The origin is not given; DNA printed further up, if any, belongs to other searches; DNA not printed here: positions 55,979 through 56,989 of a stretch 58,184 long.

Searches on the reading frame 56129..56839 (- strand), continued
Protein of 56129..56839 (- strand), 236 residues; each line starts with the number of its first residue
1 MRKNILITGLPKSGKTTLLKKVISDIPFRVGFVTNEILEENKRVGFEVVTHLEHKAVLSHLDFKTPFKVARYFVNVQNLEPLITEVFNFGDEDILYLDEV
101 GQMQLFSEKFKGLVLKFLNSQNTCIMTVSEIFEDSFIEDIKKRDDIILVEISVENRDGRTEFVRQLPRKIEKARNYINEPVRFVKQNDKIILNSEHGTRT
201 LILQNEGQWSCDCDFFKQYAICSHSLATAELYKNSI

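Call 17: find_encoding_contigs(protein=P0005, flank=5000, max_places=2)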
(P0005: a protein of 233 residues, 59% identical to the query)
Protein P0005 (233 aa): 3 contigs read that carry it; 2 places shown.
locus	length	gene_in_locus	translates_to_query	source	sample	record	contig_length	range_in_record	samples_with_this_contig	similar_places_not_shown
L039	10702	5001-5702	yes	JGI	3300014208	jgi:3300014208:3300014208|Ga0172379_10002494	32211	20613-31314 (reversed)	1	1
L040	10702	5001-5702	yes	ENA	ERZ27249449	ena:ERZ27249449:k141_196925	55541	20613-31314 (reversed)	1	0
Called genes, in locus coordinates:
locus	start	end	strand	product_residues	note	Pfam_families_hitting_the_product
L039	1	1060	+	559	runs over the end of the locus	PF02518:HATPase_c (weak), PF13589:HATPase_c_3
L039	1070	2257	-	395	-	PF00145:DNA_methylase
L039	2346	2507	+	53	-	-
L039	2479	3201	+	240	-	-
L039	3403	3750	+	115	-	PF13787:HXXEE (weak)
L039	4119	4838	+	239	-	-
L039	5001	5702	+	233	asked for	PF03266:NTPase_1, PF13401:AAA_22 (weak)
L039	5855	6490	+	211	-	PF13023:HD_3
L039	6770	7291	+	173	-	-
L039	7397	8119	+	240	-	PF07998:Peptidase_M54 (faint)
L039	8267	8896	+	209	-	PF03575:Peptidase_S51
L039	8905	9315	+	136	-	PF00383:dCMP_cyt_deam_1, PF14437:MafB19-deam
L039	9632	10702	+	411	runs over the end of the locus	PF07731:Cu-oxidase_2 (faint), PF07732:Cu-oxidase_3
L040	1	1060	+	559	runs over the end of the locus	PF02518:HATPase_c (weak), PF13589:HATPase_c_3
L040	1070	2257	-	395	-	PF00145:DNA_methylase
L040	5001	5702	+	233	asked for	PF03266:NTPase_1, PF13401:AAA_22 (weak)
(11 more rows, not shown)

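Call 18: find_encoding_contigs(protein=P0002, flank=5000, max_places=2)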
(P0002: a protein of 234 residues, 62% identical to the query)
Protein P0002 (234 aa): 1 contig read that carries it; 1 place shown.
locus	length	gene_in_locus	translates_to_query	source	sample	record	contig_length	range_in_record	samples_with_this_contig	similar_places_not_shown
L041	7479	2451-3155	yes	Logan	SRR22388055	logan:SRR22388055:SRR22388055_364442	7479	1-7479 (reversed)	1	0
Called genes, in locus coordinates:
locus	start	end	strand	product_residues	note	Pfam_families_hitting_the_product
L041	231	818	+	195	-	PF00657:Lipase_GDSL, PF13472:Lipase_GDSL_2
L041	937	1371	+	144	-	PF01230:HIT (faint)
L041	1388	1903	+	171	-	PF04229:GrpB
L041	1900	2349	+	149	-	-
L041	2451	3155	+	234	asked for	PF03266:NTPase_1, PF13401:AAA_22 (faint)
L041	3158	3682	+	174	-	PF00293:NUDIX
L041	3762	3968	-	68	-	PF04070:DUF378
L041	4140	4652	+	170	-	-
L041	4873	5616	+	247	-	PF25182:NonGDSL (weak), PF00657:Lipase_GDSL, PF13472:Lipase_GDSL_2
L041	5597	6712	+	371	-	PF01757:Acyl_transf_3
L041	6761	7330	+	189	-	PF03193:RsgA_GTPase (faint), PF02421:FeoB_N, PF00350:Dynamin_N (faint), PF01926:MMR_HSR1, PF00009:GTP_EFTU (weak)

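Call 25: search_protein_families(library=pfam, alignment_id=A2, max_evalue=0.001)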
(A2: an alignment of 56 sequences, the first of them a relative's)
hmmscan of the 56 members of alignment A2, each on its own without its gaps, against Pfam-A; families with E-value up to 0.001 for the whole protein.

A. member 1, L001:3916-4368:+ (151 aa): 1 family
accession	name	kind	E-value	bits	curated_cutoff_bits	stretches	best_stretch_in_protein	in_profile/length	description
PF18914.6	DUF5666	-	2.3e-05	25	27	1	70-134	2-59/60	Domain of unknown function (DUF5666)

B. families by the number of members that match (of 56 scanned): 84 families (the first 25 are shown)
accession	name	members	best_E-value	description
PF00925.25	GTP_cyclohydro2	4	1.8e-21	GTP cyclohydrolase II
PF00583.31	Acetyltransf_1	2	7.3e-16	Acetyltransferase (GNAT) family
PF00303.24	Thymidylat_synt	2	2e-11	Thymidylate synthase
PF13420.13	Acetyltransf_4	2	2.7e-08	Acetyltransferase (GNAT) domain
PF01026.27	TatD_DNase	1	9.5e-72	TatD related DNase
PF02545.19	Maf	1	4.8e-59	Maf-like protein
PF02224.24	Cytidylate_kin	1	5e-46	Cytidylate kinase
PF00589.27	Phage_integrase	1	3.1e-43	Phage integrase family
PF13173.12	AAA_14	1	5e-39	AAA domain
PF13795.12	HupE_UreJ_2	1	1.8e-38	HupE / UreJ protein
PF01145.31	Band_7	1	4e-32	SPFH domain / Band 7 family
PF00717.28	Peptidase_S24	1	5.1e-29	Peptidase S24-like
PF08002.16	DUF1697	1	2e-27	Protein of unknown function (DUF1697)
PF04055.27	Radical_SAM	1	5.3e-26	Radical SAM superfamily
PF02016.21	Peptidase_S66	1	1.9e-25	LD-carboxypeptidase N-terminal domain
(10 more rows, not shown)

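Call 27: search_solved_structures(query=A1, max_evalue=0.01, show_alignments=2)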
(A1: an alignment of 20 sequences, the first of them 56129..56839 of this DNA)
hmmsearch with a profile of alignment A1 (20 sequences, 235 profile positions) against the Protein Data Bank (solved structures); distinct sequences matched with E-value up to 0.01: 2.
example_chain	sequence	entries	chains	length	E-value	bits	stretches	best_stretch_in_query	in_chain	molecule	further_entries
1ye8_A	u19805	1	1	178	8.6e-28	100.7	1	4-159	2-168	Hypothetical UPF0334 kinase-like protein AQ_1292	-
2i3b_A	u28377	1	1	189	2.2e-21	79.7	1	4-158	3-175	Human Cancer-Related NTPase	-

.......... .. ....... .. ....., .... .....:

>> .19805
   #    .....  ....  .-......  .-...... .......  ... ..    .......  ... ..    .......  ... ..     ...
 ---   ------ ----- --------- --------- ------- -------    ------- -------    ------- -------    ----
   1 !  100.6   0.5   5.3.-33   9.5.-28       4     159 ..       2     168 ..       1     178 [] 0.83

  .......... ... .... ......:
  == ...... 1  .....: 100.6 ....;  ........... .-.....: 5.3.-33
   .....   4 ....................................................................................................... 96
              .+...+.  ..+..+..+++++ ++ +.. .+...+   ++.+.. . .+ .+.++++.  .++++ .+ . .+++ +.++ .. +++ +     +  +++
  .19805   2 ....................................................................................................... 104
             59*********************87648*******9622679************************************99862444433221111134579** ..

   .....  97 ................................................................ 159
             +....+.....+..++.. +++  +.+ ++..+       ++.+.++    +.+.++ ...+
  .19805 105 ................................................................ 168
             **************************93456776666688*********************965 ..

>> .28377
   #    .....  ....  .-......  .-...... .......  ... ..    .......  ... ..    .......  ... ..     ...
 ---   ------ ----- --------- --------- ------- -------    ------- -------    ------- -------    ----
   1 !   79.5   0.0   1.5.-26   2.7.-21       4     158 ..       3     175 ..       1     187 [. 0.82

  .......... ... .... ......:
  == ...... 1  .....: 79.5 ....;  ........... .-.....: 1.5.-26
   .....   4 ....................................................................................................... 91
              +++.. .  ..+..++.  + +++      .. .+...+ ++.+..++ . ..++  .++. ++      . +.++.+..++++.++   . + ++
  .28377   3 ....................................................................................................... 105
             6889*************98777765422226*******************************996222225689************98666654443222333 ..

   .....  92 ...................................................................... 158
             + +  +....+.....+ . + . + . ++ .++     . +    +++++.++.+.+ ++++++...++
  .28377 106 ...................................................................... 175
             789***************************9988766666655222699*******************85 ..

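Call 31: search_protein_families(library=padloc, proteins=[window:56129-56839:-], max_evalue=0.01)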
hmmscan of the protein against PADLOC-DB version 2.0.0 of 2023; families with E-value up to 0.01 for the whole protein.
window:56129-56839:- (236 aa): 1 family
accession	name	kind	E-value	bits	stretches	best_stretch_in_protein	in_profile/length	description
PDLC04140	mad8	-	0.00029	18.4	1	1-32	26-60/314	mads_8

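Call 35: predict_structure(alignment_id=A1)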
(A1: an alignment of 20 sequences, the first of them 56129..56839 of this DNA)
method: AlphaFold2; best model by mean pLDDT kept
length: 236 residues; sequences in the alignment: 20
mean_pLDDT: 91.9   pTM: 0.88
mean pLDDT of the five models: 91.9, 91.6, 91.1, 87.9, 87.7
residues with pLDDT >= 90: 181; 70-90: 54; 50-70: 1; < 50: 0
segments of 3 or more residues with pLDDT < 50: none
pLDDT, mean of each block of 10 residues (from residue 1): 95 92 94 93 92 93 79 85 93 95 86 96 94 87 96 93 96 95 92 94 89 95 96 82
secondary structure, 60 per line:
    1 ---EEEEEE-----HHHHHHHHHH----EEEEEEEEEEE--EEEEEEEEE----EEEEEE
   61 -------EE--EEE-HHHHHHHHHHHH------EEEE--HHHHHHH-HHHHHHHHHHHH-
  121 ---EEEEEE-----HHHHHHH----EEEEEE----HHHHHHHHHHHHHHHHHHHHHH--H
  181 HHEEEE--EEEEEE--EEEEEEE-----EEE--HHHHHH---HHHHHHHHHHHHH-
elements in order: E4-9 H15-24 E29-39 E42-50 E55-60 E72-74 H76-87 E94-97 H100-106 H108-119 E124-129 H135-141 E146-151 H156-177 E183-186 E189-194 E197-203 E209-211 H214-219 H223-235

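Call 38: find_encoding_contigs(protein=P0010, flank=4000, max_places=2)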
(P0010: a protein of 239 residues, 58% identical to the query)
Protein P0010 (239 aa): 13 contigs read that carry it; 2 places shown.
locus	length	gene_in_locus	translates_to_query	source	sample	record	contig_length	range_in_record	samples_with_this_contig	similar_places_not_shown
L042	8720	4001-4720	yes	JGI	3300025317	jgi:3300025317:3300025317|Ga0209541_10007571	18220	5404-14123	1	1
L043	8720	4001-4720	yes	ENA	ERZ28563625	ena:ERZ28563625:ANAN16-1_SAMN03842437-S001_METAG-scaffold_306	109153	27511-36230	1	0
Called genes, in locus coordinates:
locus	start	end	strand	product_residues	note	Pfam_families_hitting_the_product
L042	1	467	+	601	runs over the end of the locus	PF00009:GTP_EFTU, PF01926:MMR_HSR1, PF22042:EF-G_D2, PF03144:GTP_EFTU_D2, PF14492:EFG_III, PF00679:EFG_C, PF21018:BipA_C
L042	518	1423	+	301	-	PF01207:Dus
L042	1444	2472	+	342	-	PF05496:RuvB_N (weak), PF06068:TIP49 (faint), PF13177:DNA_pol3_delta2 (weak), PF00004:AAA, PF07728:AAA_5 (faint), PF13173:AAA_14 (faint), PF13401:AAA_22 (faint), PF13177:DNA_pol3_delta2, +1 more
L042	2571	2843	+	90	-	PF01541:GIY-YIG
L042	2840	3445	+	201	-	PF00657:Lipase_GDSL, PF13472:Lipase_GDSL_2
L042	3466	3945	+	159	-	PF13302:Acetyltransf_3, PF00583:Acetyltransf_1, PF13673:Acetyltransf_10, PF13508:Acetyltransf_7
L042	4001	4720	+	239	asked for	PF03266:NTPase_1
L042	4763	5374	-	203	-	-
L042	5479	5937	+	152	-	PF00254:FKBP_C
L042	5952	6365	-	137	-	PF14681:UPRTase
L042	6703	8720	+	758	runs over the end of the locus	PF03477:ATP-cone, PF17975:RNR_Alpha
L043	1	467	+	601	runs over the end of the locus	PF00009:GTP_EFTU, PF01926:MMR_HSR1, PF22042:EF-G_D2, PF03144:GTP_EFTU_D2, PF14492:EFG_III, PF00679:EFG_C, PF21018:BipA_C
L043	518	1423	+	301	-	PF01207:Dus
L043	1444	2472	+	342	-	PF05496:RuvB_N (weak), PF06068:TIP49 (faint), PF13177:DNA_pol3_delta2 (weak), PF00004:AAA, PF07728:AAA_5 (faint), PF13173:AAA_14 (faint), PF13401:AAA_22 (faint), PF13177:DNA_pol3_delta2, +1 more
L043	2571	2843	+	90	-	PF01541:GIY-YIG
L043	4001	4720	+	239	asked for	PF03266:NTPase_1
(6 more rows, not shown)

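Call 39: find_encoding_contigs(protein=P0016, flank=4000, max_places=2)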
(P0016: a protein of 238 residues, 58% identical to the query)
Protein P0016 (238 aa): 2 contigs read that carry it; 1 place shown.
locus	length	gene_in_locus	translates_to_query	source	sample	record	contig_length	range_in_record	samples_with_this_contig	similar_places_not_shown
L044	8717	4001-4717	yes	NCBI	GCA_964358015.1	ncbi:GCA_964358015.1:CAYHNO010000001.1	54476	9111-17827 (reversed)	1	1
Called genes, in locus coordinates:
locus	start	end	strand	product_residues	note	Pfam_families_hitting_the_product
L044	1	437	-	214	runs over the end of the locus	PF07853:DUF1648, PF13630:SdpI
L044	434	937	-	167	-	PF00293:NUDIX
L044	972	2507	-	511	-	PF03116:NQR2_RnfD_RnfE, PF00175:NAD_binding_1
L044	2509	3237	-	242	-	PF02424:ApbE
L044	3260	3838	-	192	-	PF04205:FMN_bind (weak)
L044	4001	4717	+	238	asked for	PF03266:NTPase_1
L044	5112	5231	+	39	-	-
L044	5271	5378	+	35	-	-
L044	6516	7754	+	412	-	PF00437:T2SSE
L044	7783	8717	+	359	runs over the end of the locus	PF00482:T2SSF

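Call 40: find_encoding_contigs(protein=P0024, flank=4000, max_places=2)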
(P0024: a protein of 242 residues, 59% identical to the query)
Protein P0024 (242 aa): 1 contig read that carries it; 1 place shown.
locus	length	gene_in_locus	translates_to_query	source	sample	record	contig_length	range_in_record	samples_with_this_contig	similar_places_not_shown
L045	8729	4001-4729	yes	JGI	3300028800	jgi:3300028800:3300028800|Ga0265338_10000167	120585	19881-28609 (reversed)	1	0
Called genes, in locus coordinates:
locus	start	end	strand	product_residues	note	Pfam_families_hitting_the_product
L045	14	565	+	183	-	PF04011:LemA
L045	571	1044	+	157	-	PF00293:NUDIX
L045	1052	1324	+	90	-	-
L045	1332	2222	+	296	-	PF01435:Peptidase_M48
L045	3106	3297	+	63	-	-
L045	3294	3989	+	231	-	PF03372:Exo_endo_phos, PF14529:Exo_endo_phos_2 (weak)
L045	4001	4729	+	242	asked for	PF03266:NTPase_1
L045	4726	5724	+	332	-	-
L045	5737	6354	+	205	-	PF00561:Abhydrolase_1 (faint)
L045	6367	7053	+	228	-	PF03575:Peptidase_S51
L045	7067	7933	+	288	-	PF09864:MliC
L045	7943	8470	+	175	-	PF02643:DUF192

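Call 42: fold_search(model_id=the predicted structure, library=pdb)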
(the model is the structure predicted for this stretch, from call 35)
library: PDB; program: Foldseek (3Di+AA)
matches with E <= 10: 1358; with E <= 0.001: 9
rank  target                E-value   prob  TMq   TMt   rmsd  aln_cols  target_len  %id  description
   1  1ye8                  3.3e-10  1.00  0.61  0.81   2.1       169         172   31  Crystal Structure of THEP1 from the hyperthermophile Aquifex aeolicus (released 2005-03-29)
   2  2i3b_MODEL_1_A        1.0e-09  1.00  0.59  0.72   3.0       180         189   28  Solution Structure of a Human Cancer-Related Nucleoside Triphosphatase (released 2007-03-13)
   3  3eih_C                4.1e-04  0.94  0.31  0.25  20.2       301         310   14  Crystal structure of S.cerevisiae Vps4 in the presence of ATPgammaS (released 2008-09-30)
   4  5x4b_B                4.1e-04  0.89  0.21  0.29  11.0       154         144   10  Crystal Structure of N-terminal G-domain of EngA from Bacillus subtilis (released 2017-05-31)
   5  7tdo_A                4.4e-04  0.97  0.30  0.19  14.8       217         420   13  Cryo-EM structure of transmembrane AAA+ protease FtsH in the ADP state (released 2022-04-06)
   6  2qp9                  4.7e-04  0.92  0.31  0.26  19.6       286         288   12  Crystal Structure of S.cerevisiae Vps4 (released 2007-10-09)
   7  5uie_A                6.3e-04  0.94  0.33  0.27  19.2       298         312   16  Vps4-Vta1 complex (released 2017-04-12)
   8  7ti8_E                7.2e-04  0.95  0.29  0.21  13.9       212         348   15  Structure of the yeast clamp loader (Replication Factor C RFC) bound to the open sliding clamp (Proliferating Cell Nuc (released 2022-02-16)
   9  7tfj_E                9.2e-04  0.98  0.33  0.25  13.4       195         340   14  Atomic model of S. cerevisiae clamp-clamp loader complex PCNA-RFC bound to DNA with a closed clamp ring (released 2022-11-16)
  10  8ub4_E                1.0e-03  0.94  0.30  0.17  13.9       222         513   13  Cdc48-Shp1 unfolding native substrate, consensus structure (released 2024-11-06)
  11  8u9q_D                1.2e-03  0.87  0.31  0.16  16.2       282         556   14  Cdc48-Shp1 unfolding native substrate, Class 6 (released 2024-11-06)
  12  3mjh_C                1.5e-03  0.91  0.27  0.35  12.2       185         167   14  Crystal Structure of Human Rab5A in complex with the C2H2 Zinc Finger of EEA1 (released 2010-05-05)
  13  7wbb_F                2.0e-03  0.92  0.28  0.12  12.2       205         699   15  Cryo-EM structure of substrate engaged Drg1 hexamer (released 2022-12-28)
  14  7thj_E                2.2e-03  0.96  0.33  0.25  12.3       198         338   15  Structure of the yeast clamp loader (Replication Factor C RFC) bound to the sliding clamp (Proliferating Cell Nuclear  (released 2022-02-16)
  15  6ylx_b                2.2e-03  0.28  0.17  0.12  14.6       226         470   14  pre-60S State NE1 (TAP-Flag-Nop53) (released 2020-07-29)
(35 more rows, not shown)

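Call 43: find_related_loci(query=A1, collection=metagenome_contigs, flank=3000)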
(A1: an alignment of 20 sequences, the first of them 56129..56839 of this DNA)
Query A1 (236 aa) in metagenome_contigs; peptide patterns used: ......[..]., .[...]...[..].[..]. (x = any residue, [..] = any of these).
600 stretches matched a pattern (row limit reached: there are more); 48 encode a relative of the query (tblastn E <= 1e-3); 48 distinct loci.
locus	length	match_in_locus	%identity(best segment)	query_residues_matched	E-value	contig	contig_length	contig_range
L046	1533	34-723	62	1-231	1e-102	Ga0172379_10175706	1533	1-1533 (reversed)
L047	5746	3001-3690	60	1-231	6e-95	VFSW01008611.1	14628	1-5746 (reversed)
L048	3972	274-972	55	1-234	4e-87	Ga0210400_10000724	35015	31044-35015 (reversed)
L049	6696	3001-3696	57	1-233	4e-87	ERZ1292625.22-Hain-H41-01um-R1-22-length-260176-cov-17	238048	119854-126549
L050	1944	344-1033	55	1-231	2e-87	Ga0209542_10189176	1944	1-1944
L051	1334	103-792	53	1-231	5e-89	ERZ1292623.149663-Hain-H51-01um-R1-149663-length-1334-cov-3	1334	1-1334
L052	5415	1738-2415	53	1-227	6e-82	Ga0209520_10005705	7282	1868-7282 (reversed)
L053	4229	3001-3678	53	1-227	6e-82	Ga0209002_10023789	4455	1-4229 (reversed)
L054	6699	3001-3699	53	1-234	1e-82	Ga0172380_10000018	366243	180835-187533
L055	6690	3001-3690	54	1-233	3e-81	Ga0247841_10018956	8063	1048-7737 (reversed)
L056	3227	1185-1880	53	1-233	4e-80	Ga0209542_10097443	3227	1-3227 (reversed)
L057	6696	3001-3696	51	1-233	2e-79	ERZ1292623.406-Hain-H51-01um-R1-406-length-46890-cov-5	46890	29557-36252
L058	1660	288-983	52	1-233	2e-83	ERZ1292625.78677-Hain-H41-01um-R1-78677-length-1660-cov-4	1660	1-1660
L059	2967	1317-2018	50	1-231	1e-79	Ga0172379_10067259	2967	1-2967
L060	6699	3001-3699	48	1-234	9e-78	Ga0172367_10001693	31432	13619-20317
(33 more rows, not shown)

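Call 60: search_protein_families(library=pfam, alignment_id=A3, max_evalue=0.001)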
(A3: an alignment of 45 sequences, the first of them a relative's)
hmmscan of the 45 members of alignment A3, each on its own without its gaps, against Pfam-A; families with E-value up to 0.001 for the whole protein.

A. member 1, L046:766-1533:+ (256 aa): 0 families

B. families by the number of members that match (of 45 scanned): 87 families (the first 25 are shown)
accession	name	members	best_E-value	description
PF02224.24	Cytidylate_kin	3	3.3e-44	Cytidylate kinase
PF13401.12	AAA_22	2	2e-11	AAA domain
PF13173.12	AAA_14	2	1.8e-07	AAA domain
PF03193.22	RsgA_GTPase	2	6.4e-06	RsgA GTPase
PF01637.24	ATPase_2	2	1.3e-05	ATPase domain predominantly from Archaea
PF00521.26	DNA_topoisoIV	1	4.3e-160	DNA gyrase/topoisomerase IV, subunit A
PF01326.24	PPDK_N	1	1.7e-100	Pyruvate phosphate dikinase, AMP/ATP-binding domain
PF03054.22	tRNA_Me_trans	1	9e-70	tRNA methyl transferase HUP domain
PF07724.20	AAA_2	1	3.3e-68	AAA domain (Cdc48 subfamily)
PF03989.18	DNA_gyraseA_C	1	2e-67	DNA gyrase C-terminal domain, beta-propeller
PF04414.18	tRNA_deacylase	1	1.8e-51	D-aminoacyl-tRNA deacylase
PF00009.33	GTP_EFTU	1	1.5e-36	Elongation factor Tu GTP binding domain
PF00271.37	Helicase_C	1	7.9e-35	Helicase conserved C-terminal domain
PF00520.37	Ion_trans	1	4.8e-34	Ion transport protein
PF17871.7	AAA_lid_9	1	1.9e-32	AAA lid domain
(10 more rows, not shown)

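Call 66: search_protein_representatives(alignment_id=A1)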
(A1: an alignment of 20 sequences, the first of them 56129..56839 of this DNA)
Query: 20 sequences, 235 profile positions. Proteins with E-value up to 0.001 (for the whole library): 4510; up to 1e-10: 2226; up to 1e-30: 220. The best 150 are listed.
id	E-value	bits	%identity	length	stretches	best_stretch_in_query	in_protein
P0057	2.6e-104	364.3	-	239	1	1-233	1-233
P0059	1.0e-102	359.1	-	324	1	1-231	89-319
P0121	1.6e-92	325.7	-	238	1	1-232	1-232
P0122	4.0e-92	324.4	-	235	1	1-232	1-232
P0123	6.8e-89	313.8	-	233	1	1-231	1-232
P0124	1.3e-86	306.3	-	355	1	1-229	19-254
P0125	2.0e-85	302.5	-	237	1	1-232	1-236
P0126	2.5e-84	298.9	-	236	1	1-232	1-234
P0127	7.2e-81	287.6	-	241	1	1-231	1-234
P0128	7.4e-79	281.0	-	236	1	1-233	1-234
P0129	2.7e-76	272.6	-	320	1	1-178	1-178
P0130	1.2e-75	270.5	-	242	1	1-231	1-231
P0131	1.5e-74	266.9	-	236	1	1-227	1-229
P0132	5.4e-74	265.1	-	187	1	49-231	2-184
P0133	3.0e-71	256.1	-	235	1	4-233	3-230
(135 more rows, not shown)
